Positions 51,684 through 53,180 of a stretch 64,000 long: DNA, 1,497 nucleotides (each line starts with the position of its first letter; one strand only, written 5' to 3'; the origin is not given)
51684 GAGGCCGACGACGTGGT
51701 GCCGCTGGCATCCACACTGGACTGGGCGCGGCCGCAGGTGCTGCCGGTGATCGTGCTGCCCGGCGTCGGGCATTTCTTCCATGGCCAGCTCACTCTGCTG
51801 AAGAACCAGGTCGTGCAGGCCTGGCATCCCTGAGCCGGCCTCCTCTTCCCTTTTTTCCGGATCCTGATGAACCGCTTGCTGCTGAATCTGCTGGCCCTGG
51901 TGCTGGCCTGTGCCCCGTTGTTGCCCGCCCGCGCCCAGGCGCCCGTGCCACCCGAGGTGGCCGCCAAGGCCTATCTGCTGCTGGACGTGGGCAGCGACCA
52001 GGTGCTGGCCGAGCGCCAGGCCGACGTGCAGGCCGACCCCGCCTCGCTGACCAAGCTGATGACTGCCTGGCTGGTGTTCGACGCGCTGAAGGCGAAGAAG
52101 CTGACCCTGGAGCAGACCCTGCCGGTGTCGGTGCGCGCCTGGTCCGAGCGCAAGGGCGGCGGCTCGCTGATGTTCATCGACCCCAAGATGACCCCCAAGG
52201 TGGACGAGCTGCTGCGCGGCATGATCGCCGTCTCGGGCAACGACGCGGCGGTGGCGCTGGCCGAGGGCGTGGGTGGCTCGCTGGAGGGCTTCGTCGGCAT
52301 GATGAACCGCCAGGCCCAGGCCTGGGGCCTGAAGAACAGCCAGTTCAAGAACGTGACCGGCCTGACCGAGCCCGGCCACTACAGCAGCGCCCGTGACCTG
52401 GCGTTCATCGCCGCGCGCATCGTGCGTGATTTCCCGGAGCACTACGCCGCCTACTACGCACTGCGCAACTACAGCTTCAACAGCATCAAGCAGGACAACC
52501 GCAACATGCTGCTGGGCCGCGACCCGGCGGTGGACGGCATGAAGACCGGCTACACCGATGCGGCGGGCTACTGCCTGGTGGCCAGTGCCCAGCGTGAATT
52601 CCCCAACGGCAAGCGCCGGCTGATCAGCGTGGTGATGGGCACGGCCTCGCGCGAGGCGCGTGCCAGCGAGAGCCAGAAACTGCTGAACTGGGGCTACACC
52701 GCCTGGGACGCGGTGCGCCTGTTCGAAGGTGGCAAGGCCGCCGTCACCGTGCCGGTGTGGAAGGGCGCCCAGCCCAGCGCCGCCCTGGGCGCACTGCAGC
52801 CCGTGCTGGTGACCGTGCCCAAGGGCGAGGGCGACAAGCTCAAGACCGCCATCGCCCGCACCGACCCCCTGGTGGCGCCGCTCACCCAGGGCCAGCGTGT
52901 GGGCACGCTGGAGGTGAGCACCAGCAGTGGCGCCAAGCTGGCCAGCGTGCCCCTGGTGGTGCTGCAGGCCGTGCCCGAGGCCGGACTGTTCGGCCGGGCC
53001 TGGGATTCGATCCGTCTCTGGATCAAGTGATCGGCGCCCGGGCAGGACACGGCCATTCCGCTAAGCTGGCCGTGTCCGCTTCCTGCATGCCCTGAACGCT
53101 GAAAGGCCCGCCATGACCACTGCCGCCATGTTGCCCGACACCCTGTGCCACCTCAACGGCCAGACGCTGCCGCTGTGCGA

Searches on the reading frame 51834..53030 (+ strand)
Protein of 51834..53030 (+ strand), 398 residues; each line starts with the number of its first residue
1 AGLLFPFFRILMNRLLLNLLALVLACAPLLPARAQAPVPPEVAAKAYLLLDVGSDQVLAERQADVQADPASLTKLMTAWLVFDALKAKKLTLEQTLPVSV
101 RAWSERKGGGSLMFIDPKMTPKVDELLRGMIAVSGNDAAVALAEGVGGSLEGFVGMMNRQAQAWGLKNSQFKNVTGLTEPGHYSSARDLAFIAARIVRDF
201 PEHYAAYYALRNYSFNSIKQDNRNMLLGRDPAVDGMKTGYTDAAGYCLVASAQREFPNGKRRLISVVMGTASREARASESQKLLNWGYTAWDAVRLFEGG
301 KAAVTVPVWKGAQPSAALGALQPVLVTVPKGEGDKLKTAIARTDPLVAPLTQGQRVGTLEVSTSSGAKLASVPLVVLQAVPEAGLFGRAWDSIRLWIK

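Call 18: search_protein_families(library=ncbifam, proteins=[window:51834-53030:+], max_evalue=1e-20)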
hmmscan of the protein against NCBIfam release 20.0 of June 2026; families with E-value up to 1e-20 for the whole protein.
window:51834-53030:+ (398 aa): 6 families
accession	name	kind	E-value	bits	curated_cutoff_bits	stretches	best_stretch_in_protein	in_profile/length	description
NF008059.0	PRK10793.1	equivalog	9.2e-93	311.1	694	1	23-396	25-397/403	D-alanyl-D-alanine carboxypeptidase DacA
NF007445.0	PRK10001.1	equivalog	1.1e-89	301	765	1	19-393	14-387/400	serine-type D-Ala-D-Ala carboxypeptidase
NF008489.0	PRK11397.1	equivalog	3.4e-83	279.6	610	1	19-394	10-386/389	serine-type D-Ala-D-Ala carboxypeptidase DacD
NF038273.1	strep_PBP3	exception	5.2e-44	150.9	490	1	19-363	6-367/407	D-alanyl-D-alanine carboxypeptidase PBP3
NF008668.0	PRK11669.1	equivalog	5.7e-27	94.6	294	1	32-286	31-279/316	D-alanyl-D-alanine endopeptidase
NF038258.2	PBP4_Staph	exception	1.6e-24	86.5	500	1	55-272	51-281/366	penicillin-binding protein PBP4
